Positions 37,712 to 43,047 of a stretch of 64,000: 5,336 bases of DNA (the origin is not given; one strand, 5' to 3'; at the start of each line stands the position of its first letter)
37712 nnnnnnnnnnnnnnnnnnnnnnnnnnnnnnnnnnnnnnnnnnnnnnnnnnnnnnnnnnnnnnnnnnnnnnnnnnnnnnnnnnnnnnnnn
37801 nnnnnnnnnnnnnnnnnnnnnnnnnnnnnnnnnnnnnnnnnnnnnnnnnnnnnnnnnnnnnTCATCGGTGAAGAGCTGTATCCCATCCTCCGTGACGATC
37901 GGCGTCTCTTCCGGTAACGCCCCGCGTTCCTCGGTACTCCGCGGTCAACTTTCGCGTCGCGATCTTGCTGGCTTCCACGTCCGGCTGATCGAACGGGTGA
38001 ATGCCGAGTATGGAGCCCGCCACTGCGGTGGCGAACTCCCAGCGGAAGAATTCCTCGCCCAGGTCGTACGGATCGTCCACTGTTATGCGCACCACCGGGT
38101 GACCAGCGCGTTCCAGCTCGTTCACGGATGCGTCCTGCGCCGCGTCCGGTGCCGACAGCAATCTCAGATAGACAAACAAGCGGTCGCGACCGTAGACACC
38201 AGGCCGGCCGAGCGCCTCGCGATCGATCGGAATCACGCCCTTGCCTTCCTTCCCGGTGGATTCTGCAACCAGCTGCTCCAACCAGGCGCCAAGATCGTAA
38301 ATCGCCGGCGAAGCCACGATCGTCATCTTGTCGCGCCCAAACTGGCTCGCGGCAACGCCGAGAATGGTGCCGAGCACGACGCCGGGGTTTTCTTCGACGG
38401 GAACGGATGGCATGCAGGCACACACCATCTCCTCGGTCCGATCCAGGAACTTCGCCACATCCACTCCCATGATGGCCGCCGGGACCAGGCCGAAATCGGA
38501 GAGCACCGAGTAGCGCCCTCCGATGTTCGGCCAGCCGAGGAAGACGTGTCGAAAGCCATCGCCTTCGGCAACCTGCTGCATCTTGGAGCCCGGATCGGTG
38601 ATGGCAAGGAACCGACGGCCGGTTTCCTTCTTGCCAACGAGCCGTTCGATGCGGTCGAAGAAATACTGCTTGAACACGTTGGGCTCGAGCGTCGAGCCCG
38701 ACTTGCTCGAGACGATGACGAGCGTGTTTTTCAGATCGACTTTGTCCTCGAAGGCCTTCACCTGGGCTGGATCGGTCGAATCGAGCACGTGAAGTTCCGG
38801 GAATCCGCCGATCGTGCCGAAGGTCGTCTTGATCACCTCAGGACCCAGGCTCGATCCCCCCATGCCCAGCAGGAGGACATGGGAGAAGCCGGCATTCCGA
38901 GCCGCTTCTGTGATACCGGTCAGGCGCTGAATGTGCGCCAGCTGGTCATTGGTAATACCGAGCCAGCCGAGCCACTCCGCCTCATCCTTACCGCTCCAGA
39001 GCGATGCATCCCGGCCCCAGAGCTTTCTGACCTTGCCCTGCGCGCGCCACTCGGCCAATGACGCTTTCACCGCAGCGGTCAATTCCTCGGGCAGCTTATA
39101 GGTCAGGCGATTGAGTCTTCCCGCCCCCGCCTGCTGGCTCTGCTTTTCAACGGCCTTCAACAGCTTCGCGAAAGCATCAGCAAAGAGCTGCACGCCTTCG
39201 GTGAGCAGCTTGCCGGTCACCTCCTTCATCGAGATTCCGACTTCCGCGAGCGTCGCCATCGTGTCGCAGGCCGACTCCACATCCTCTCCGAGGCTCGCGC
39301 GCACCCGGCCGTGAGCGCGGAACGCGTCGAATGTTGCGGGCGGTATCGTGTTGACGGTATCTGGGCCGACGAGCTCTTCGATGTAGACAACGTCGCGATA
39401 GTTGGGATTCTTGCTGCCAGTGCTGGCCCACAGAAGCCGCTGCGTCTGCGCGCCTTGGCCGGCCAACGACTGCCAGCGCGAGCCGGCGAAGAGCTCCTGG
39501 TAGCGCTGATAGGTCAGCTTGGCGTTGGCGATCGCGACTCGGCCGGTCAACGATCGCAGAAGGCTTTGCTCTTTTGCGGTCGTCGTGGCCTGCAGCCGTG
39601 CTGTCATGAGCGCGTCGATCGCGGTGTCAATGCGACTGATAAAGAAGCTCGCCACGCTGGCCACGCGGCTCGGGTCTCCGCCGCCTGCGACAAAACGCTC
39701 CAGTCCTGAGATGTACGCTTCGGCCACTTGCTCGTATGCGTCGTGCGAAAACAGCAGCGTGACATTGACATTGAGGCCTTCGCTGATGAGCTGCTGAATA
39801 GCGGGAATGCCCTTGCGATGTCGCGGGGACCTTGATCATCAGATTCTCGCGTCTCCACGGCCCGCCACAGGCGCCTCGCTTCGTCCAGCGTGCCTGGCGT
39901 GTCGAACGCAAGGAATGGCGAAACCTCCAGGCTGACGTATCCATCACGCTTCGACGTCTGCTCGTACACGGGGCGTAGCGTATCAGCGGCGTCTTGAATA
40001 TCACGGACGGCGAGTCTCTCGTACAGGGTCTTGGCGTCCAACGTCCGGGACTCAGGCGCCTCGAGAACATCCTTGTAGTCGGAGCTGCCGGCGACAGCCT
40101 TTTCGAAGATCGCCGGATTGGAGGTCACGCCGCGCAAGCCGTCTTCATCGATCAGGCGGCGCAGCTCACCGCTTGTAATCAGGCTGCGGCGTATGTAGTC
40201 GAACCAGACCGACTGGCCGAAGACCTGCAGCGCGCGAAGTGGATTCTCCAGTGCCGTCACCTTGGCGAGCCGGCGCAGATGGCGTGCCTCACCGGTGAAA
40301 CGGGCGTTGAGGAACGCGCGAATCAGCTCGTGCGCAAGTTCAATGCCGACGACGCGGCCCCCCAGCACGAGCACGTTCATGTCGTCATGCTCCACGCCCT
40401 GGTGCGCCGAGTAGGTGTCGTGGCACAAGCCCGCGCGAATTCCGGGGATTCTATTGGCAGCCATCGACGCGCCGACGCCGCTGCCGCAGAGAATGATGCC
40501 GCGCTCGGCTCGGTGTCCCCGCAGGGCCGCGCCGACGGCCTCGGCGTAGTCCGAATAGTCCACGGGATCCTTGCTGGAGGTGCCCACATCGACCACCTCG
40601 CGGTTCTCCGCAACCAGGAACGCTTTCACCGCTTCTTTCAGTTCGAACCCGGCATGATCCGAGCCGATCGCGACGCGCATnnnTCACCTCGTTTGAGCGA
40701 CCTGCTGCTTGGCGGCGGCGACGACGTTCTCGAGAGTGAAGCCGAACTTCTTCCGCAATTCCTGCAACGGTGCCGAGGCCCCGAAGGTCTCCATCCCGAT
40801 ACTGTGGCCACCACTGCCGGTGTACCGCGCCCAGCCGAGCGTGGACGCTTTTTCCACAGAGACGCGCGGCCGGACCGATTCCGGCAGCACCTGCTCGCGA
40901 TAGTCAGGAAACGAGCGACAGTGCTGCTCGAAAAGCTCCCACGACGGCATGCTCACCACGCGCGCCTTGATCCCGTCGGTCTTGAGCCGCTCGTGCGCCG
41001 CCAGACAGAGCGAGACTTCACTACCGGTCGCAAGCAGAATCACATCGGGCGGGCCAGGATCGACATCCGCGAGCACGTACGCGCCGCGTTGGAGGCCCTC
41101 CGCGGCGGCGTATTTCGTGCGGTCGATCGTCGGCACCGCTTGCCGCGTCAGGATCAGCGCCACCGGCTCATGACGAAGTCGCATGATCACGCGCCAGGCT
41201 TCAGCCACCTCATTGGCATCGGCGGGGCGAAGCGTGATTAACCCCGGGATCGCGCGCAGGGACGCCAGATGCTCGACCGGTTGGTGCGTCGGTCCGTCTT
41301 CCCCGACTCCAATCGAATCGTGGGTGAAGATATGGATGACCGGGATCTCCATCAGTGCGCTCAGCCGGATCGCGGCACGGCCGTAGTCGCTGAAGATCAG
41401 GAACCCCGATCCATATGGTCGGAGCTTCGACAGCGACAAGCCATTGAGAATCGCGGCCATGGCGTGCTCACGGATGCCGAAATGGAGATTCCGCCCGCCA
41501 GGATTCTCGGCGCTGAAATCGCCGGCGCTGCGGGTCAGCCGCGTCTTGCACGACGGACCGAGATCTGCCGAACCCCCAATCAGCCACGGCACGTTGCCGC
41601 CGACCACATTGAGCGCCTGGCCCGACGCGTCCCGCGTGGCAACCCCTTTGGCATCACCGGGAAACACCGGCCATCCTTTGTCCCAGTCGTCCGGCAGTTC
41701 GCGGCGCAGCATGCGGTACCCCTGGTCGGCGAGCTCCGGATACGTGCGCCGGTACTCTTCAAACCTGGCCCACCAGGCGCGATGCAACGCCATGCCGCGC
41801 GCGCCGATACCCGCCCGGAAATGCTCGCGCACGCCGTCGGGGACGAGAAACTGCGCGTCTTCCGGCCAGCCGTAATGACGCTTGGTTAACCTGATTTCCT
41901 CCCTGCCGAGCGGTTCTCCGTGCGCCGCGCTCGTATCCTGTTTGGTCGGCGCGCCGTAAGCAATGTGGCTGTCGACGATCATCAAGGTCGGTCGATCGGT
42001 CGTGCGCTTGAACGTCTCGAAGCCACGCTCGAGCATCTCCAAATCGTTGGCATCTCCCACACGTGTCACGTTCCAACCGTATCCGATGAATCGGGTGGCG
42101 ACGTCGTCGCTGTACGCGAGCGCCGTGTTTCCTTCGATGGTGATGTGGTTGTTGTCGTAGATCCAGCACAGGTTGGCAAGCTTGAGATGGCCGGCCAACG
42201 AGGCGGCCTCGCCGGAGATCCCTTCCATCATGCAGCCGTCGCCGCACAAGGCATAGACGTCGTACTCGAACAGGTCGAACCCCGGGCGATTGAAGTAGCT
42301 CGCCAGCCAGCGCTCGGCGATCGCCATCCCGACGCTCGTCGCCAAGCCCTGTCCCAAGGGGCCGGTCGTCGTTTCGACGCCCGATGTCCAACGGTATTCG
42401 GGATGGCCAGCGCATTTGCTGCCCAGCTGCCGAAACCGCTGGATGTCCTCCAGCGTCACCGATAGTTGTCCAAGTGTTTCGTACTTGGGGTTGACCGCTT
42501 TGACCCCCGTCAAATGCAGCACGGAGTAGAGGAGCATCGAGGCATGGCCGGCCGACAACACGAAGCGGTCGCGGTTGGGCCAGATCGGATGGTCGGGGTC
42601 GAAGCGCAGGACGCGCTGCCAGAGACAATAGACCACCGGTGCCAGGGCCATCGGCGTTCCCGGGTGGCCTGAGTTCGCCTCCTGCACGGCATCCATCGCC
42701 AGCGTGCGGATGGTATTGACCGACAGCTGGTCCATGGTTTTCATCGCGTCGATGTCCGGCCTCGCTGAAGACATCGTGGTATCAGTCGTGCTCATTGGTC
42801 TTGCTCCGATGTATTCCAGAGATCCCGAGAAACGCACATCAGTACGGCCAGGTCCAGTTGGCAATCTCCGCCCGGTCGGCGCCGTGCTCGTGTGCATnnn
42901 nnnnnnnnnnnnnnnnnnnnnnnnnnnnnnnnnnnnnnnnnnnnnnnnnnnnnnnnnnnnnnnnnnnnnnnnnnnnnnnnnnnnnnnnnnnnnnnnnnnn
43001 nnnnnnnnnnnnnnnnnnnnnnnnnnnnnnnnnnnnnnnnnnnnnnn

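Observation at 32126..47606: About 15.5 kb co-directional gene string linking beta-glucan phosphorolysis to a phosphoketolase (bifid-shunt-like) pathway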

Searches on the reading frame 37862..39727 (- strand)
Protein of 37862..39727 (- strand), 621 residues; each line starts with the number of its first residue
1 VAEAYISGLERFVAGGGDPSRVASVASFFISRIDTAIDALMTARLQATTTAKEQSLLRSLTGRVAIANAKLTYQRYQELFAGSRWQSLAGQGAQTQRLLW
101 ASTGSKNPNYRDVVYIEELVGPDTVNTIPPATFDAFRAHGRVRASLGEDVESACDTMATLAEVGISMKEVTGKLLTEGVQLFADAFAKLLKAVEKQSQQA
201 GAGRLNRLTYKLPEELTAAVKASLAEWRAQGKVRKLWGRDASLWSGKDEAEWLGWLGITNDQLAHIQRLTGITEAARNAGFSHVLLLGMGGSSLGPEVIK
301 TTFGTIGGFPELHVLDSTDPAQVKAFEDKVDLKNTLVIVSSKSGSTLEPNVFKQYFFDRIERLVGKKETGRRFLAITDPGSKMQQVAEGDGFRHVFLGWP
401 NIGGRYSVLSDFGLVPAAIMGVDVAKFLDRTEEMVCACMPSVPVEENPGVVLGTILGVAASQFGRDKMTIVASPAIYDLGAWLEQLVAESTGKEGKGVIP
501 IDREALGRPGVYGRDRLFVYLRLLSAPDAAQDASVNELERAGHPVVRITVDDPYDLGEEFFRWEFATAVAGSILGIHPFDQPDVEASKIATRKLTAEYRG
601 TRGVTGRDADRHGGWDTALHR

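Call 4: search_protein_families(library=pfam, proteins=[window:37862-39727:-])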
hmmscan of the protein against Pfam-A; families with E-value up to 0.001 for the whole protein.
window:37862-39727:- (621 aa): 2 families
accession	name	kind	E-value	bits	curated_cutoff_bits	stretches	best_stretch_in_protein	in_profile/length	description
PF00923.25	TAL_FSA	-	3.8e-27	95.8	27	1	22-192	152-284/285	Transaldolase/Fructose-6-phosphate aldolase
PF00342.24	PGI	-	2.2e-21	76.5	22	1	281-494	96-309/486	Phosphoglucose isomerase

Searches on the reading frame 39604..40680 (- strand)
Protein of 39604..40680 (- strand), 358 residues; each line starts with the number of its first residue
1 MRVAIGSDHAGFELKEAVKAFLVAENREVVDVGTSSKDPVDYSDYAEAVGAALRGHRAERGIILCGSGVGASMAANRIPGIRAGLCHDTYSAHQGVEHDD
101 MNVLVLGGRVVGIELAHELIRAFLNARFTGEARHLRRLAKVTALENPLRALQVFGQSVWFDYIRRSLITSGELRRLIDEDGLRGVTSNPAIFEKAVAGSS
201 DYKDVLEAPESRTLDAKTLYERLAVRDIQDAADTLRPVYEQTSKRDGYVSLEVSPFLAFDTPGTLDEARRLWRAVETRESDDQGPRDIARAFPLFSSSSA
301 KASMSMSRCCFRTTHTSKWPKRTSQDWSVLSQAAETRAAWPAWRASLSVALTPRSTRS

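Call 4: search_protein_families(library=pfam, proteins=[window:39604-40680:-])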
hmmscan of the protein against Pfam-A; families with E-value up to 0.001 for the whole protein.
window:39604-40680:- (358 aa): 2 families
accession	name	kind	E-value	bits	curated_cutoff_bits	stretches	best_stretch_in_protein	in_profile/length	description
PF02502.23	LacAB_rpiB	-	9.6e-51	171.8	24.7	1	3-141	1-138/138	Ribose/Galactose Isomerase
PF00923.25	TAL_FSA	-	2.5e-28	99.7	27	1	158-276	1-106/285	Transaldolase/Fructose-6-phosphate aldolase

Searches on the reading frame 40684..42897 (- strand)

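Call 4: search_protein_families(library=pfam, proteins=[window:40684-42897:-])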
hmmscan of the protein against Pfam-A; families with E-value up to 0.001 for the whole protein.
window:40684-42897:- (737 aa): 4 families
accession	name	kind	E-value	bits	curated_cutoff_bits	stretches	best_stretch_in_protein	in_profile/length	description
PF00456.26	Transketolase_N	-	1.1e-122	409.6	22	1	56-402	2-334/334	Transketolase, thiamine diphosphate binding domain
PF02779.29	Transket_pyr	-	4.8e-49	166.8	27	1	418-589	2-173/174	Transketolase, pyrimidine binding domain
PF22613.1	Transketolase_C_1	-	1.4e-40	138.5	27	1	605-721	1-113/113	Transketolase-like TK C-terminal domain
PF02780.25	Transketolase_C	-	4.9e-12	46.3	25.9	1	613-725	6-124/124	Transketolase, C-terminal domain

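Call 38: search_protein_families(library=ncbifam, proteins=[window:40684-42795:-], max_evalue=0.00001)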
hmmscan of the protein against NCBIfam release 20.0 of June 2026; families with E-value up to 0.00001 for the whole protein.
window:40684-42795:- (703 aa): 7 families
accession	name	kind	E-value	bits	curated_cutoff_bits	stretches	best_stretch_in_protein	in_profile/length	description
TIGR00232.1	tktlase_bact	equivalog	2.5e-236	786.1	682.25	1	25-697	3-651/654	transketolase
NF004558.0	PRK05899.2-4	equivalog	6.5e-161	536.9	788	1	22-698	3-649/651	transketolase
NF004559.0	PRK05899.2-5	equivalog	2.5e-78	263.9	488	2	20-303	17-274/627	transketolase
NF004556.0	PRK05899.2-2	equivalog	4.8e-52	177.1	575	2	18-313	14-281/639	transketolase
TIGR00204.1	dxs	equivalog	2.8e-13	49.3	465.95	1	480-616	399-528/616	1-deoxy-D-xylulose-5-phosphate synthase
TIGR00759.1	aceE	equivalog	6.8e-07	27.6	859.9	0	167-246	207-289/885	pyruvate dehydrogenase (acetyl-transferring), homodimeric type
TIGR03186.1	AKGDH_not_PDH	exception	2.4e-06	26.1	1408.3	0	169-252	210-295/889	alpha-ketoglutarate dehydrogenase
